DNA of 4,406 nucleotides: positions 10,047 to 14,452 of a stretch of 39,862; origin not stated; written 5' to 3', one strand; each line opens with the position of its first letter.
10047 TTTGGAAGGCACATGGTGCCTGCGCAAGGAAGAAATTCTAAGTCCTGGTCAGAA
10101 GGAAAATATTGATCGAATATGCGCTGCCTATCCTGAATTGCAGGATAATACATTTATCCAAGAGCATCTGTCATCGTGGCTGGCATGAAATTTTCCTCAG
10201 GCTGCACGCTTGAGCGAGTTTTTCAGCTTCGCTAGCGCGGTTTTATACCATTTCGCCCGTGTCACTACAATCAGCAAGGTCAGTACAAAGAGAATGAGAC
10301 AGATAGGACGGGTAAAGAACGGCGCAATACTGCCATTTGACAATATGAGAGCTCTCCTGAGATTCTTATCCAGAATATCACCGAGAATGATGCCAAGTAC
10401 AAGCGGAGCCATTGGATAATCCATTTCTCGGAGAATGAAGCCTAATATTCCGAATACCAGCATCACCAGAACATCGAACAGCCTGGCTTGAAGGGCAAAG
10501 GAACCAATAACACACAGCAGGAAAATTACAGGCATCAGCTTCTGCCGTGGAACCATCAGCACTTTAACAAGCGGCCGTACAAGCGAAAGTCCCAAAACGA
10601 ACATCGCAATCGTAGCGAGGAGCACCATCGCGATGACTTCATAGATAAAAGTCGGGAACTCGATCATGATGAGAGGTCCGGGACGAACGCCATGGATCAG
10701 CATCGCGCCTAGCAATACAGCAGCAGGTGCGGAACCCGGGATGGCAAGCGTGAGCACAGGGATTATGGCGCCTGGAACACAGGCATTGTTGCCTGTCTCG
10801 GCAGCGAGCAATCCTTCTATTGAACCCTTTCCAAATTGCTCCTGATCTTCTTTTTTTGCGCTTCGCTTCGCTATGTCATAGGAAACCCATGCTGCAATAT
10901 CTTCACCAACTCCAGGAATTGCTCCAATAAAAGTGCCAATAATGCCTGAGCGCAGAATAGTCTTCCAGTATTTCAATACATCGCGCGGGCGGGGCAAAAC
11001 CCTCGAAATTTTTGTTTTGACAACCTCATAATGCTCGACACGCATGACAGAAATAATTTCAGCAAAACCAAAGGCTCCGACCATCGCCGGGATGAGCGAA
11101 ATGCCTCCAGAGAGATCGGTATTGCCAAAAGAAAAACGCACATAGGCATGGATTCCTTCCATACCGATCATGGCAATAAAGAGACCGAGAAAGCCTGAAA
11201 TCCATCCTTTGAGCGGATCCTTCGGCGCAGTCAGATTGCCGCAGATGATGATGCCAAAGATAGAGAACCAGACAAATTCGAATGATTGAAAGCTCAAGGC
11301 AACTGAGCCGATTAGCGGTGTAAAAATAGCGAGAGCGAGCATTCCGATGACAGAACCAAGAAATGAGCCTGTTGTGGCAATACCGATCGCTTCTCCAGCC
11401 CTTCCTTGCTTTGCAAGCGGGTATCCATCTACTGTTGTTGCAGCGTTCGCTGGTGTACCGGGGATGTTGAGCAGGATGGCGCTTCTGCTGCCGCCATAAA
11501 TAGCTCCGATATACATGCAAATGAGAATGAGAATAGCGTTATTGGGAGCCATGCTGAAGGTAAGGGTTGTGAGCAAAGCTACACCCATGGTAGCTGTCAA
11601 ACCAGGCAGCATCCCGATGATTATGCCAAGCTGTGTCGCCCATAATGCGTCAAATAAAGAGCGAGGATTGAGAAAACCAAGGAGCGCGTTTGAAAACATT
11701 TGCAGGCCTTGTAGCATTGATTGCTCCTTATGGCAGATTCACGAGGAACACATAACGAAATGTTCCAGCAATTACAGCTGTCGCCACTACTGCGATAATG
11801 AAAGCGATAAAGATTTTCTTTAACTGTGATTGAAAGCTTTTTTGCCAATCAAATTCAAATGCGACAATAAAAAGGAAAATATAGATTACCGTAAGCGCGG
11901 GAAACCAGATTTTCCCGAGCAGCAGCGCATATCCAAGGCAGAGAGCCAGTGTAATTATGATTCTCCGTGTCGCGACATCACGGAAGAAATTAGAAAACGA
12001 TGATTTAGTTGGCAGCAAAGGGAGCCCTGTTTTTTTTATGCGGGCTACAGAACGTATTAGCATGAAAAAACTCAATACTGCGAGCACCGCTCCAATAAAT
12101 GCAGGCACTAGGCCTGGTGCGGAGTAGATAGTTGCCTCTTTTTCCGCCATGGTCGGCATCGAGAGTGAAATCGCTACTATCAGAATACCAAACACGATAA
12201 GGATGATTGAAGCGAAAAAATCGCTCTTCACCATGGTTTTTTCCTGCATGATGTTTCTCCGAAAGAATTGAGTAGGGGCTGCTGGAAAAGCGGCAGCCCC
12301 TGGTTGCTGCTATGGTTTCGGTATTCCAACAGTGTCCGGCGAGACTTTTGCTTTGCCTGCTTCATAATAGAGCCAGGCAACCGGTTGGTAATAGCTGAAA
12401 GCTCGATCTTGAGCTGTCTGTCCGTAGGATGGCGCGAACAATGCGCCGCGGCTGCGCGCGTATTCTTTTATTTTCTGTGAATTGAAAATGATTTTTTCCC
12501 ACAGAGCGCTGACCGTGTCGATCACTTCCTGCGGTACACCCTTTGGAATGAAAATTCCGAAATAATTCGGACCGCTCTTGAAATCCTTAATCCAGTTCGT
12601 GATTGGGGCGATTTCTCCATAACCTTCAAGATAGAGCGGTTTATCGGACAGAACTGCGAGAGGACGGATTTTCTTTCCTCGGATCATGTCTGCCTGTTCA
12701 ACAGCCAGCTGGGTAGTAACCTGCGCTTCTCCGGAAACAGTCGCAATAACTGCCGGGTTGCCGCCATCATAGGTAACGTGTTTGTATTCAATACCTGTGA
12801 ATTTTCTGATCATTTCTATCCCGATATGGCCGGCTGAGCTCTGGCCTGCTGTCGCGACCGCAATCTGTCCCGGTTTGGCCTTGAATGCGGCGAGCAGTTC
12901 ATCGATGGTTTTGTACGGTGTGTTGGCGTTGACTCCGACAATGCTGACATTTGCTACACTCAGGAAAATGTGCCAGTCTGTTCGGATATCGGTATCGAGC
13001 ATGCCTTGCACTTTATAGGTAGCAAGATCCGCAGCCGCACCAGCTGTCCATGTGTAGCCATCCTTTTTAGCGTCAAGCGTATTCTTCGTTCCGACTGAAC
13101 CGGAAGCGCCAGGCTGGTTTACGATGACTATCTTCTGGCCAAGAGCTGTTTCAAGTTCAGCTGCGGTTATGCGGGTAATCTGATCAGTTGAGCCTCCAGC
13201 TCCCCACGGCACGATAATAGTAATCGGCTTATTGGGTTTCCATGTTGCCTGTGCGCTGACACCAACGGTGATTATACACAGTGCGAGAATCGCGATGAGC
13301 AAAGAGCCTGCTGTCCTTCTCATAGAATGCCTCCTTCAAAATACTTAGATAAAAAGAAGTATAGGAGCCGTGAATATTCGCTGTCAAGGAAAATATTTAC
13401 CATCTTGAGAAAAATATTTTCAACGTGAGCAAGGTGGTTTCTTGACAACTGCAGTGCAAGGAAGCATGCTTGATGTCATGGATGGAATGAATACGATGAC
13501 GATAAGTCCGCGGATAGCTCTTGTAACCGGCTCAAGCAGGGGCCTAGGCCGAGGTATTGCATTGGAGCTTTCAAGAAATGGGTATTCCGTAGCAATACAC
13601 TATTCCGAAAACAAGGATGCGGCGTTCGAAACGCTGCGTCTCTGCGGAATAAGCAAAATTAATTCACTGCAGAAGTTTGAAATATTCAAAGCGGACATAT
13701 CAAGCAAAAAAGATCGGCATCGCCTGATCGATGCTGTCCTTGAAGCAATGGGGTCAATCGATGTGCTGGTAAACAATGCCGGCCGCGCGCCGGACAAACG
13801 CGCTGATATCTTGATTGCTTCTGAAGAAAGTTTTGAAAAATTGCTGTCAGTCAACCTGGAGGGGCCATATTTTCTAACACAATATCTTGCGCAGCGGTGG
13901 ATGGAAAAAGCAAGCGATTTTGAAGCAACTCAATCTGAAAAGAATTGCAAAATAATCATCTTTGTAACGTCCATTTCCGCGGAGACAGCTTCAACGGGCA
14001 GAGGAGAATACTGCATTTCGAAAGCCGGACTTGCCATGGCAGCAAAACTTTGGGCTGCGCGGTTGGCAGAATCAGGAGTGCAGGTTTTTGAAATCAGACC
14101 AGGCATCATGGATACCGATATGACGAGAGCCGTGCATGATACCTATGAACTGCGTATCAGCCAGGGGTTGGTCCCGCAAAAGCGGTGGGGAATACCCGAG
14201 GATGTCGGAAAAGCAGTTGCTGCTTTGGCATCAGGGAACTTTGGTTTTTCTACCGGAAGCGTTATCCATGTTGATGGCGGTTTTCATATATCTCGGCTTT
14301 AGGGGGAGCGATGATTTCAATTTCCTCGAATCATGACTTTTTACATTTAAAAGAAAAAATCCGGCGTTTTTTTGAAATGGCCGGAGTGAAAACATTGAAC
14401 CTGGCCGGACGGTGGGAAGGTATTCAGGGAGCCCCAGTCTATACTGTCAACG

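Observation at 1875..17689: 16-kb oxidoreductase and TIM-barrel-rich sugar-acid locus with no kinase, no regulator and no lyase, built around a TTT transporter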

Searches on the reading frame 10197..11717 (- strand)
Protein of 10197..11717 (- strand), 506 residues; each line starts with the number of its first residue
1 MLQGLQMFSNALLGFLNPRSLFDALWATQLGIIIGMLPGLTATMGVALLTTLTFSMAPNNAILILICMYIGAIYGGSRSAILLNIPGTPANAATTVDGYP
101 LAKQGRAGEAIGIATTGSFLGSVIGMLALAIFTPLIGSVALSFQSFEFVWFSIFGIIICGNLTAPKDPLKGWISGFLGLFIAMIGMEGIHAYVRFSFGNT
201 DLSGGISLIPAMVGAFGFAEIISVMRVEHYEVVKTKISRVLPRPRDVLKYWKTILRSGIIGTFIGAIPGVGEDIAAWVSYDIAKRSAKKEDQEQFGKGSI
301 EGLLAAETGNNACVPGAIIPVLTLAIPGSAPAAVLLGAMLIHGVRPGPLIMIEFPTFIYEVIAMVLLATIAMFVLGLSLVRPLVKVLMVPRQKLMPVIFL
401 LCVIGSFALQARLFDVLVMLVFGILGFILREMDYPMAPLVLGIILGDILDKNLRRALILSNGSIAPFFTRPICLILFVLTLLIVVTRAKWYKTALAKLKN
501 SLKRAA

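Call 4: search_protein_families(library=pfam, proteins=[window:10197-11717:-])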
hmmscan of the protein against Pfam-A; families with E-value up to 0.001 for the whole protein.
window:10197-11717:- (506 aa): 1 family
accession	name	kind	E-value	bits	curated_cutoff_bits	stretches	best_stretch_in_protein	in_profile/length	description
PF01970.21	TctA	-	5.5e-141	470.5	28.9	1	24-441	4-423/423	Tripartite tricarboxylate transporter TctA family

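Call 8: search_protein_families(library=ncbifam, proteins=[window:10197-11717:-], max_evalue=0.001)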
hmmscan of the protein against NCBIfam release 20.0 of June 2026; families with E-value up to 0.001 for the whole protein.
window:10197-11717:- (506 aa): 0 families

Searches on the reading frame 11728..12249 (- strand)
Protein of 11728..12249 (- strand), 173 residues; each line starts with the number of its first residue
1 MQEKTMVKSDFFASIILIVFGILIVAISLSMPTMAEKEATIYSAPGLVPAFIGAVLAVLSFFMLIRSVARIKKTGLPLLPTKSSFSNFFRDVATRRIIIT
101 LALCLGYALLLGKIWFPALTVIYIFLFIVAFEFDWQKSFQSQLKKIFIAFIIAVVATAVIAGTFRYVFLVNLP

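Call 4: search_protein_families(library=pfam, proteins=[window:11728-12249:-])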
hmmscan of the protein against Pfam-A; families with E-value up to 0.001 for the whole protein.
window:11728-12249:- (173 aa): 1 family
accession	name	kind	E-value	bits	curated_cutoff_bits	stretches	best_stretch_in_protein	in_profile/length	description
PF07331.16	TctB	-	1.1e-09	39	29.1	1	13-173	3-137/137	Tripartite tricarboxylate transporter TctB family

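Call 8: search_protein_families(library=ncbifam, proteins=[window:11728-12249:-], max_evalue=0.001)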
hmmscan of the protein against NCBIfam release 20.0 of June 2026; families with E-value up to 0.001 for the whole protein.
window:11728-12249:- (173 aa): 0 families

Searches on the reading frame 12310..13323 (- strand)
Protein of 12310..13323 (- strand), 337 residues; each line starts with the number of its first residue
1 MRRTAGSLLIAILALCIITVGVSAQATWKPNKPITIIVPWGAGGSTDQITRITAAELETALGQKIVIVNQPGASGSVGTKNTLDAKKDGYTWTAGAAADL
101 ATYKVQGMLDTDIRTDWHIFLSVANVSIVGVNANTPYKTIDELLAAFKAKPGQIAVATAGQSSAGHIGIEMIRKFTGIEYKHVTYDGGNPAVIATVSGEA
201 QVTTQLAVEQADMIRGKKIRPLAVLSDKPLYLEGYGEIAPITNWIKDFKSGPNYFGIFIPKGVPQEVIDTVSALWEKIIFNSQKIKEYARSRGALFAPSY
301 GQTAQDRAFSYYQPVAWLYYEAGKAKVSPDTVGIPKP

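Call 4: search_protein_families(library=pfam, proteins=[window:12310-13323:-])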
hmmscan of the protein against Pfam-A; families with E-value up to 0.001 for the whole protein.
window:12310-13323:- (337 aa): 1 family
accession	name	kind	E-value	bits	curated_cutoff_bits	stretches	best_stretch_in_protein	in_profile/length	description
PF03401.19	TctC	-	2.5e-25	90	27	1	49-272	1-223/274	Tripartite tricarboxylate transporter family receptor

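Call 5: search_protein_families(library=ncbifam, proteins=[window:12310-13323:-], max_evalue=0.001)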
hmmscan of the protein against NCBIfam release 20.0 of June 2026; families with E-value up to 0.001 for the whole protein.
window:12310-13323:- (337 aa): 0 families

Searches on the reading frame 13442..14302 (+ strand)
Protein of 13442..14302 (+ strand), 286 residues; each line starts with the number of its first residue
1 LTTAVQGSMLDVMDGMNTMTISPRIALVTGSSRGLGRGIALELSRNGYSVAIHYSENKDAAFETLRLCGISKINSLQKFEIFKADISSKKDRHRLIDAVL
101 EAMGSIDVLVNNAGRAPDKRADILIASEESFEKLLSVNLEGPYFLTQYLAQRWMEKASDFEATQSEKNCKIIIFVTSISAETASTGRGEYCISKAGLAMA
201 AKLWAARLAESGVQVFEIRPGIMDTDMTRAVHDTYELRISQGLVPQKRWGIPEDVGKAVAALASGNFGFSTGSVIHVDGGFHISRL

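Call 4: search_protein_families(library=pfam, proteins=[window:13442-14302:+])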
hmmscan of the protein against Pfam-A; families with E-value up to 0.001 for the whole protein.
window:13442-14302:+ (286 aa): 3 families
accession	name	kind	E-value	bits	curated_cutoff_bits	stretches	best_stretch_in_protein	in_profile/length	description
PF13561.12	adh_short_C2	-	6.3e-45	154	27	1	32-282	5-236/236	Enoyl-(Acyl carrier protein) reductase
PF00106.31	adh_short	-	3.5e-36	124.9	26.6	1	25-234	2-193/195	short chain dehydrogenase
PF08659.16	KR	-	4.7e-07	30.3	22.6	1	27-196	4-155/180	KR domain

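Call 5: search_protein_families(library=ncbifam, proteins=[window:13442-14302:+], max_evalue=0.001)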
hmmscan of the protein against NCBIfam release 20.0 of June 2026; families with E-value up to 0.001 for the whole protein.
window:13442-14302:+ (286 aa): 224 families (the best 25 are shown)
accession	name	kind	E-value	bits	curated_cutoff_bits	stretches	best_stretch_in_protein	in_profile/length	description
NF009386.0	PRK12745.1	equivalog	4.2e-91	304.6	250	1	22-286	4-259/259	3-ketoacyl-ACP reductase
NF005559.1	PRK07231.1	subfamily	1.7e-46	158.7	215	1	23-281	4-247/249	glucose 1-dehydrogenase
TIGR01830.1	3oxo_ACP_reduc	equivalog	5.9e-45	153.8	297.75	1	26-281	1-238/239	3-oxoacyl-[acyl-carrier-protein] reductase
NF004198.0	PRK05653.1-3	equivalog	3.2e-41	141.4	296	1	22-283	6-248/248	3-oxoacyl-ACP reductase FabG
NF009464.0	PRK12824.1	subfamily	8.2e-41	140.3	269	1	23-283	2-244/245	3-oxoacyl-ACP reductase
TIGR01829.1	AcAcCoA_reduct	subfamily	1.6e-39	136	302.1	1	24-282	1-241/242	acetoacetyl-CoA reductase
NF004197.0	PRK05653.1-1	equivalog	1.8e-38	132.6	332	1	19-282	3-247/249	3-oxoacyl-ACP reductase FabG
NF009466.0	PRK12826.1-2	subfamily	3.8e-38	131.4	222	1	24-282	4-245/248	3-oxoacyl-ACP reductase FabG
NF004200.0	PRK05653.1-5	equivalog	1.3e-37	129.7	273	1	25-281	4-241/242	3-oxoacyl-ACP reductase FabG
NF009384.0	PRK12743.1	equivalog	1.3e-37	129.5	264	1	21-283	4-249/258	SDR family oxidoreductase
NF053542.1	FlxB_rubin_SDR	equivalog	1.7e-37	129.5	340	1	25-280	2-238/239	flexirubin biosynthesis SDR family reductase FlxB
NF004199.0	PRK05653.1-4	equivalog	1.4e-36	126.3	301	1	19-282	1-246/247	3-oxoacyl-ACP reductase FabG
TIGR01832.1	kduD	equivalog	3e-36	125.2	338.85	1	23-281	5-245/248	2-dehydro-3-deoxy-D-gluconate 5-dehydrogenase KduD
NF005893.0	PRK07856.1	equivalog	1.1e-35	123.1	255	1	17-280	3-240/255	SDR family oxidoreductase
NF005067.0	PRK06484.1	equivalog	2e-35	122.4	713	1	19-282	5-252/524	short chain dehydrogenase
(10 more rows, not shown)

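Call 71: search_solved_structures(query=window:13442-14302:+, max_evalue=1e-20)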
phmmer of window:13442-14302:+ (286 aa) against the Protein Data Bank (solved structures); distinct sequences matched with E-value up to 1e-20: 77 (the best 60 are shown).
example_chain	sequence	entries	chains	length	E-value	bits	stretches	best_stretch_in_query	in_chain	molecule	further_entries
4da9_A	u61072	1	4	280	1.9e-55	191.5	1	18-286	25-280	Short-chain dehydrogenase/reductase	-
4one_A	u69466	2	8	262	8.9e-54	186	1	23-286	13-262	3-oxoacyl-(Acyl-carrier protein) reductase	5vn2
2hq1_A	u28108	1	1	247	9.1e-33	117.2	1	21-281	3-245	Glucose/ribitol dehydrogenase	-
4jro_A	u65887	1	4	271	3.4e-32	115.3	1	16-281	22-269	FabG protein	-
3woh_A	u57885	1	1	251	3.6e-32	115.2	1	20-281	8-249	SiaM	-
2uvd_A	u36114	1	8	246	5e-31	111.5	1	23-281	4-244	3-OXOACYL-(ACYL-CARRIER-PROTEIN) REDUCTASE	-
3osu_A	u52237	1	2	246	9.3e-31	110.6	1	24-282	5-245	3-oxoacyl-[acyl-carrier-protein] reductase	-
3sj7_A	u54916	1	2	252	9.3e-31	110.6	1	24-282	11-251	3-oxoacyl-(Acyl-carrier-protein) reductase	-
2ph3_A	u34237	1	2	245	2.6e-30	109.1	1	24-281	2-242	3-oxoacyl-[acyl carrier protein] reductase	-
4dml_A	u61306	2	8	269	9.3e-30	107.3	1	16-281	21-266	3-oxoacyl-[acyl-carrier-protein] reductase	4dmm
3ftp_A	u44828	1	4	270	1.6e-28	103.2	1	17-283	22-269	3-oxoacyl-[acyl-carrier protein] reductase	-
9cly_A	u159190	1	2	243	4.7e-28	101.7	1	24-281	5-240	CylG protein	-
3enn_A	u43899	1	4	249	2.2e-27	99.5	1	21-281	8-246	GLUCOSE/RIBITOL DEHYDROGENASE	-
3emk_A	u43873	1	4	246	2.6e-27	99.3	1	21-281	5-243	GLUCOSE/RIBITOL DEHYDROGENASE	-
4nbu_A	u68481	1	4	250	3.6e-27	98.8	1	21-281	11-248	3-oxoacyl-(Acyl-carrier-protein) reductase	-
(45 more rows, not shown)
